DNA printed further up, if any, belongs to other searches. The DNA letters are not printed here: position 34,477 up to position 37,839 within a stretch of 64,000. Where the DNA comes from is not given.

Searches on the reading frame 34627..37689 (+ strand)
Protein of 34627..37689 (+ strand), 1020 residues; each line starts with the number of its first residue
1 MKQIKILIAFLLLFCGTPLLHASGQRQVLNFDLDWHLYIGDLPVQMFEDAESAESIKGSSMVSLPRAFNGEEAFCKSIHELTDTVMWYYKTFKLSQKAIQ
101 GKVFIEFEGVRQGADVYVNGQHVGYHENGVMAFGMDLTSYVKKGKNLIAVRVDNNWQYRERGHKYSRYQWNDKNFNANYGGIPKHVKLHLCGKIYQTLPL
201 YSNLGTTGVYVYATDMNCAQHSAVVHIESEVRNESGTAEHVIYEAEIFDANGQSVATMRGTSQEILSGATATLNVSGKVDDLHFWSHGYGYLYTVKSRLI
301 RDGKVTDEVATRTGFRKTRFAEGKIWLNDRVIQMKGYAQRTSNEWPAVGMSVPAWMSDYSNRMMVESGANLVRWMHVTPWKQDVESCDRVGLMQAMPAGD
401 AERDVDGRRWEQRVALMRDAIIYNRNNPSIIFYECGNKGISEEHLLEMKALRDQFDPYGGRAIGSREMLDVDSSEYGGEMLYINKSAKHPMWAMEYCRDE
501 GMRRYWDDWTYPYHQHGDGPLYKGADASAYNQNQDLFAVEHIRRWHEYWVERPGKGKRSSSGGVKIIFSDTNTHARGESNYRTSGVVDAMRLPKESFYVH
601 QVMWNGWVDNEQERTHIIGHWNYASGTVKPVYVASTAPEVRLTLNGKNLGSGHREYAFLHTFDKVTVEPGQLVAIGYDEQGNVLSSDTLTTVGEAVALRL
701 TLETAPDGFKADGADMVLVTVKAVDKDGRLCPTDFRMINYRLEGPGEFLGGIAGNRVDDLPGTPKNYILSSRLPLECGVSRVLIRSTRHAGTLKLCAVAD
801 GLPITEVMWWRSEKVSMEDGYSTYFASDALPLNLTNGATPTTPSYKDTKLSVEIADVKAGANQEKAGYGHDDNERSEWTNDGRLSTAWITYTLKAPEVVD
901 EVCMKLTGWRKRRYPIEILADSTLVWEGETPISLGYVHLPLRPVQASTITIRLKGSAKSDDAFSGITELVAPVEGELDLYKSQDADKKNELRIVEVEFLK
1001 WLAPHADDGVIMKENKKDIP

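Call 95: search_protein_families(library=pfam, proteins=[window:34627-37689:+], max_evalue=0.00001)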
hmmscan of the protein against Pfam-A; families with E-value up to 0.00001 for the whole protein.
window:34627-37689:+ (1020 aa): 5 families
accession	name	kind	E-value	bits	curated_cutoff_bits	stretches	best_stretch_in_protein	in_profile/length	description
PF02837.24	Glyco_hydro_2_N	-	9.6e-19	68.4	28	1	83-157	64-137/169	Glycosyl hydrolases family 2, sugar binding domain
PF00703.27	Glyco_hydro_2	-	2.6e-14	54.3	23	1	217-316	11-109/109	Glycosyl hydrolases family 2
PF18565.7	Glyco_hydro2_C5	-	3.6e-14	52.9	32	1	700-806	1-101/103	Glycoside hydrolase family 2 C-terminal domain 5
PF16355.11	DUF4982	-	6.3e-13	48.9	23.9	1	626-683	1-59/61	Domain of unknown function (DUF4982)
PF22666.2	Glyco_hydro_2_N2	-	3.8e-12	47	27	1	80-172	44-137/167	Glycosyl hydrolase 2 galactose-binding domain-like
